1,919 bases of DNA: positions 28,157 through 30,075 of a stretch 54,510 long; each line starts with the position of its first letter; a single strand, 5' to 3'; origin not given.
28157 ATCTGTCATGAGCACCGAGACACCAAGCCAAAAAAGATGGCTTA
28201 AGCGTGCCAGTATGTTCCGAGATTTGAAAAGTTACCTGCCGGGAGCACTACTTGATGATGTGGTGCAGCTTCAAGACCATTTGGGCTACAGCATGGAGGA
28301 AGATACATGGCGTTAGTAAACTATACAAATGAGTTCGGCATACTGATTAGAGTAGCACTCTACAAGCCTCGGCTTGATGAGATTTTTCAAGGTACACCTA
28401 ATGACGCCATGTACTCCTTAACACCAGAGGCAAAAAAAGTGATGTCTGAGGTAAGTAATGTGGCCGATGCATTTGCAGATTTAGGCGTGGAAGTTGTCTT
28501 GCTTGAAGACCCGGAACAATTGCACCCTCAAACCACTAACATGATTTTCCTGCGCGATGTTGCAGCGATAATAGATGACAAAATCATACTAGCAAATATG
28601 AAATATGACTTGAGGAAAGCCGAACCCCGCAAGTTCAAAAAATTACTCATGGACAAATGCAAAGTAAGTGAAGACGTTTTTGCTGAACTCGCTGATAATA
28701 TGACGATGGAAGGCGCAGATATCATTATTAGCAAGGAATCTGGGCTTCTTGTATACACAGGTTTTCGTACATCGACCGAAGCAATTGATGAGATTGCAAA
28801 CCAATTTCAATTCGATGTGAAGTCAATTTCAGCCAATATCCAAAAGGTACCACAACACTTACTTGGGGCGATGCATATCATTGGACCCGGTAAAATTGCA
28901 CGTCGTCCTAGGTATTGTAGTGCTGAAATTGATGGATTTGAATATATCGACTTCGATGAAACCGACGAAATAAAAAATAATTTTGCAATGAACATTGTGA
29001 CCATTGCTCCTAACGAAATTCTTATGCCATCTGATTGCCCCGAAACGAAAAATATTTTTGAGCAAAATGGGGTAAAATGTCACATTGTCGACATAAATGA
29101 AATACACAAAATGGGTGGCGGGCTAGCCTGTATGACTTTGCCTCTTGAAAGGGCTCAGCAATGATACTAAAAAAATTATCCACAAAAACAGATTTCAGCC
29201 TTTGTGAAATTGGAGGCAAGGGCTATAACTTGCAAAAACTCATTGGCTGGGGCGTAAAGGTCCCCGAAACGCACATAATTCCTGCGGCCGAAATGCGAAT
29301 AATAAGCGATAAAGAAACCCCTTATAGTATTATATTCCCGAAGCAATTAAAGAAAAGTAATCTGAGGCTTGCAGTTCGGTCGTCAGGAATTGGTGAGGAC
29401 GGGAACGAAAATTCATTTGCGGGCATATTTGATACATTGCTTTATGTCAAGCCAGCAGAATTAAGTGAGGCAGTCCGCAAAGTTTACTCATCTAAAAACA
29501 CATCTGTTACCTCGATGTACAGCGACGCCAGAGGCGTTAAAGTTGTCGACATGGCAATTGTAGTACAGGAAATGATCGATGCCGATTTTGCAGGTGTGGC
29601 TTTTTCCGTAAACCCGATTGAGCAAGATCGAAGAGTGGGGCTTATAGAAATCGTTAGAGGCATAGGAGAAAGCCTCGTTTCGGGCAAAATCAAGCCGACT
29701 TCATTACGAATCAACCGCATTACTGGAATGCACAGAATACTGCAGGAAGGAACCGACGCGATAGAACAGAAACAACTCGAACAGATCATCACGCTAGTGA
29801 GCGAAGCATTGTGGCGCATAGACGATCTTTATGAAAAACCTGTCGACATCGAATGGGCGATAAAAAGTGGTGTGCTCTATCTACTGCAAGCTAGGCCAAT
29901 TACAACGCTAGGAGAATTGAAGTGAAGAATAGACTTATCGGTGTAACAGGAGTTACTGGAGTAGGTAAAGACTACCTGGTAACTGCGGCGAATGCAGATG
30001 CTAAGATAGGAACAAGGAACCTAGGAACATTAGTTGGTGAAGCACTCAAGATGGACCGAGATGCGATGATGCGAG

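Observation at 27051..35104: Ten-gene coupled operon on a mobile island: candidate pathway for a phosphoramidate or PAPS-like activated-group donor, built from an unusual part set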

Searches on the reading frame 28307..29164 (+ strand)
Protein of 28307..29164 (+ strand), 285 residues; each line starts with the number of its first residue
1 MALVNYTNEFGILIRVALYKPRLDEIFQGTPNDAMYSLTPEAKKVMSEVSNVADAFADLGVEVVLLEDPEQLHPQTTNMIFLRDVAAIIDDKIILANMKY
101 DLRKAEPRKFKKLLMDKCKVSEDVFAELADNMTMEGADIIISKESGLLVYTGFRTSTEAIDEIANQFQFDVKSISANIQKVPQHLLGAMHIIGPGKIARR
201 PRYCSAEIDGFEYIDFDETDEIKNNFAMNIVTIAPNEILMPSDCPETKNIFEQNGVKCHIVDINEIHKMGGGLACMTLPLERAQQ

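Call 3: search_protein_families(library=pfam, proteins=[window:28307-29164:+], max_evalue=0.1)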
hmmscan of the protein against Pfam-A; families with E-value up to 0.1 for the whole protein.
window:28307-29164:+ (285 aa): 5 families
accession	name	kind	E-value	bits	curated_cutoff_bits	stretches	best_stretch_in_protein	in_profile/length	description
PF02274.22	ADI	-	3.2e-18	66.4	22.8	2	75-179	120-230/377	Arginine deiminase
PF19420.4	DDAH_eukar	-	5.2e-16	59.2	23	1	42-171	25-159/291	N,N dimethylarginine dimethylhydrolase, eukaryotic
PF12206.14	DUF3599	-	0.021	15.4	25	1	45-113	41-106/116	Domain of unknown function (DUF3599)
PF00462.30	Glutaredoxin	-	0.072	13.7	22.9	0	243-266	11-34/60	Glutaredoxin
PF09383.16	NIL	-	0.073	13.4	24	0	148-196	5-53/73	NIL domain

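Call 4: search_protein_families(library=ncbifam, proteins=[window:28307-29164:+], max_evalue=0.1)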
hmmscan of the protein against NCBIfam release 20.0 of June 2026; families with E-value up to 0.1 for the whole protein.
window:28307-29164:+ (285 aa): 8 families
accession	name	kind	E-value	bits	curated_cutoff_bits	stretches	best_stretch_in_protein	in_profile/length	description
NF002381.0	PRK01388.1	subfamily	1.2e-15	57.3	414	2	77-167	154-247/405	arginine deiminase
TIGR01078.1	arcA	equivalog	3.7e-15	55.6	489.1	2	77-168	153-247/408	arginine deiminase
NF045659.1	DiMArgaseDdahMtb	equivalog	8.1e-15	54.7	300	1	43-279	53-282/283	dimethylargininase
NF045660.1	DiMthArgaseDdahStm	equivalog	1.5e-14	54.4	340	1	51-277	35-246/249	dimethylargininase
NF052232.1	Arg_dihydro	equivalog_domain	6.7e-09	35.4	450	1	75-278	58-265/266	arginine dihydrolase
NF052231.1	bifunc_ArgZ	exception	3.1e-08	32.3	1025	1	76-282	63-271/696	bifunctional arginine dihydrolase/ornithine cyclodeaminase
NF045658.1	DiMArgaseDdah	equivalog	1.4e-06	28.3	450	1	40-278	26-252/254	dimethylargininase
NF046062.1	citrull_CtlX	equivalog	2.6e-05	23.5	334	1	26-177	22-176/299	citrulline utilization hydrolase CtlX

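Call 10: search_protein_families(library=padloc, proteins=[window:28307-29164:+], max_evalue=0.01)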
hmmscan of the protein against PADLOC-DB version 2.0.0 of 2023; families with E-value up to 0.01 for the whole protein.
window:28307-29164:+ (285 aa): 0 families

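Call 11: search_protein_families(library=phrogs, proteins=[window:28307-29164:+], max_evalue=0.01)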
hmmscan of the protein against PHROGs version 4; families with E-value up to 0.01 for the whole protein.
window:28307-29164:+ (285 aa): 1 family
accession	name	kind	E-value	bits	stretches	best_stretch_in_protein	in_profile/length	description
phrog_25854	-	unknown function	0.00015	22.2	1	226-284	256-317/323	-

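Call 64: search_solved_structures(query=window:28307-29164:+, max_evalue=0.001, show_alignments=3)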
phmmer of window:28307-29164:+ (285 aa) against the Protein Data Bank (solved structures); distinct sequences matched with E-value up to 0.001: 2.
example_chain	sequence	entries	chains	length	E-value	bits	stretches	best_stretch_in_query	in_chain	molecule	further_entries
4e4j_A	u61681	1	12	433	1.7e-05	27.7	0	71-170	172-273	Arginine deiminase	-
9azg_A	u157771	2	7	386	0.00059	22.7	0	209-282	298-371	2-nitroimidazole nitrohydrolase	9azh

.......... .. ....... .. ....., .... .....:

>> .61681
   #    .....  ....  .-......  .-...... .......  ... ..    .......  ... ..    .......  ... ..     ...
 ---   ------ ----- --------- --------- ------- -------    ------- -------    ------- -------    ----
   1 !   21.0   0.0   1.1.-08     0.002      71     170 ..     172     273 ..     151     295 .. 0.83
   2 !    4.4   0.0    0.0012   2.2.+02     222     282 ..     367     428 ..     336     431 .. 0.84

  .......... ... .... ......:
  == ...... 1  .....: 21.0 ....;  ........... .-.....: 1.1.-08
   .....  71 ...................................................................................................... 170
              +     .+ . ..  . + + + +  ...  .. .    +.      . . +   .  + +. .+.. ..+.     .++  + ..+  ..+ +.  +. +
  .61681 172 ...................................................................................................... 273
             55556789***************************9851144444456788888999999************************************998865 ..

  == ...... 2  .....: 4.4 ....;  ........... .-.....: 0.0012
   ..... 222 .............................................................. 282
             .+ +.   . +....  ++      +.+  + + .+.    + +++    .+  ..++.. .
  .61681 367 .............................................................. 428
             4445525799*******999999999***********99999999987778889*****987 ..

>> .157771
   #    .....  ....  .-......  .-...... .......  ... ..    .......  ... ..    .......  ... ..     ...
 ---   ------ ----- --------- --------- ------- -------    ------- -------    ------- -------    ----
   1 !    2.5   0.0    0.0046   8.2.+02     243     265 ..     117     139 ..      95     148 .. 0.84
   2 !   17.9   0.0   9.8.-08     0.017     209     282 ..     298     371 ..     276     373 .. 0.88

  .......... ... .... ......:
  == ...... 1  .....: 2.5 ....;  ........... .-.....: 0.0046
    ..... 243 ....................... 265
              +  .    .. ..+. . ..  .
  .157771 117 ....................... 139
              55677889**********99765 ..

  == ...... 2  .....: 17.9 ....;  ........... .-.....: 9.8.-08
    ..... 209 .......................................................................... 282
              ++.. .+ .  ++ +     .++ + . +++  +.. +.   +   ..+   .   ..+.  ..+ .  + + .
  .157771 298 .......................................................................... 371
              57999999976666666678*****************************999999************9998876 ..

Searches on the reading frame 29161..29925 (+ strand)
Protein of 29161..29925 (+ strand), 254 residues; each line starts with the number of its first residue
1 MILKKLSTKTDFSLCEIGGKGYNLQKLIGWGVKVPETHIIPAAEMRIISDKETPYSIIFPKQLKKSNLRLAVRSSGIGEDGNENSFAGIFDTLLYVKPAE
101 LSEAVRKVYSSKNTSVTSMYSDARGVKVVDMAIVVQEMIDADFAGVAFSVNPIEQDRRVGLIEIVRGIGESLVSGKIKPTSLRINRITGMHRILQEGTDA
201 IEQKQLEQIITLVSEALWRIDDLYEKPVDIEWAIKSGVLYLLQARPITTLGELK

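Call 3: search_protein_families(library=pfam, proteins=[window:29161-29925:+], max_evalue=0.1)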
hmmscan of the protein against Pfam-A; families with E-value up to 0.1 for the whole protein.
window:29161-29925:+ (254 aa): 1 family
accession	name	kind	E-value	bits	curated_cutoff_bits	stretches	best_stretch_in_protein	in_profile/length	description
PF01326.24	PPDK_N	-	1.8e-45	156.1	27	3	61-190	94-228/328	Pyruvate phosphate dikinase, AMP/ATP-binding domain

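Call 4: search_protein_families(library=ncbifam, proteins=[window:29161-29925:+], max_evalue=0.1)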
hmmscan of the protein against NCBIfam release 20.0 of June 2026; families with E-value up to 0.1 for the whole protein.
window:29161-29925:+ (254 aa): 16 families
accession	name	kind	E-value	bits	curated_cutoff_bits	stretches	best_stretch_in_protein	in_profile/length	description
NF052631.1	prodigiosin_PigC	equivalog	4e-37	127.6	1300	2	69-188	93-217/883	prodigiosin ligase PigC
NF004882.0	PRK06241.2-3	equivalog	9.4e-37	126.5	850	1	61-252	92-281/827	phosphoenolpyruvate synthase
NF004881.0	PRK06241.2-2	equivalog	3e-36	125.1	883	2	69-191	108-233/898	phosphoenolpyruvate synthase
NF005057.0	PRK06464.1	equivalog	3.3e-33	114.7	598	2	64-205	115-256/798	phosphoenolpyruvate synthase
NF052632.1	undecylprod_RedH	equivalog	3.9e-33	114.4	1350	2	67-181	92-206/880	undecylprodigiosin ligase RedH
TIGR01418.1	PEP_synth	equivalog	1.5e-30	106.2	739.75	2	64-205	109-250/784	pyruvate, water dikinase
NF004880.0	PRK06241.2-1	equivalog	7.9e-30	103.5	972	1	66-250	103-283/837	phosphoenolpyruvate synthase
NF004877.0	PRK06241.1-2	subfamily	1.1e-28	100.1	866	1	69-250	112-315/869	phosphoenolpyruvate synthase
NF041857.1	RIF_Ptrans_rph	equivalog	3.6e-28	98.4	999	1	67-250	108-313/864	rifamycin-inactivating phosphotransferase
NF004878.0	PRK06241.1-3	subfamily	5.2e-27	94.3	945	1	67-250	109-314/891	phosphoenolpyruvate synthase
NF004879.0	PRK06241.1-4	equivalog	3.6e-22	78.3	976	1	70-250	113-315/868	phosphoenolpyruvate synthase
NF004883.0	PRK06241.2-4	equivalog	1.7e-21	76.1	1063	1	67-253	122-333/928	phosphoenolpyruvate synthase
NF000283.1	RPH_KJ151292.1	equivalog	1e-19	70.3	1700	1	70-250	114-316/865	rifamycin-inactivating phosphotransferase Rph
NF004508.0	PRK05849.1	equivalog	1.2e-15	56.6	501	1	18-250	12-220/789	hypothetical protein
NF004531.0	PRK05878.1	equivalog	2.9e-09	36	456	1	100-246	164-299/534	pyruvate, phosphate dikinase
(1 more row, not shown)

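Call 10: search_protein_families(library=padloc, proteins=[window:29161-29925:+], max_evalue=0.01)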
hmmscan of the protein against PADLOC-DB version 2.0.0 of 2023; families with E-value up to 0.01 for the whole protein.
window:29161-29925:+ (254 aa): 0 families

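Call 11: search_protein_families(library=phrogs, proteins=[window:29161-29925:+], max_evalue=0.01)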
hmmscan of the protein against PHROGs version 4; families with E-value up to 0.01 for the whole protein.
window:29161-29925:+ (254 aa): 1 family
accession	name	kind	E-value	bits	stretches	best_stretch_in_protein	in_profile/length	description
phrog_18609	-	other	3.3e-09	36.8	1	100-246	199-337/685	kinase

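Call 30: search_solved_structures(query=window:29161-29925:+, max_evalue=0.001)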
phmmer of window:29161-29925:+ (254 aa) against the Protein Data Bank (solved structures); distinct sequences matched with E-value up to 0.001: 8.
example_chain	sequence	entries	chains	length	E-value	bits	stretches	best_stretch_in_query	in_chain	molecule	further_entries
8a8e_A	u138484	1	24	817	9.9e-20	74.3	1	65-186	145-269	Phosphoenolpyruvate synthase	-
5hv6_A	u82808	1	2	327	2.8e-18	69.6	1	68-249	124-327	Phosphoenolpyruvate synthase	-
5fbs_A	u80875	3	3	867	9e-18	67.9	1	68-250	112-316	Phosphoenolpyruvate synthase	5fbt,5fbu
5hv2_A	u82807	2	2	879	9.3e-18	67.9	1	68-250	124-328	Phosphoenolpyruvate synthase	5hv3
5hv1_A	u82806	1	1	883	9.4e-18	67.8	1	68-250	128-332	Phosphoenolpyruvate synthase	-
9dae_A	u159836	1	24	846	1e-16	64.4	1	64-186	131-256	Phosphoenolpyruvate synthase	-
9goj_A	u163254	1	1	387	2.4e-16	63.3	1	68-248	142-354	Phosphoenolpyruvate synthase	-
2ols_A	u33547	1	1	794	3.6e-09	39.8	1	67-186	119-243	Phosphoenolpyruvate synthase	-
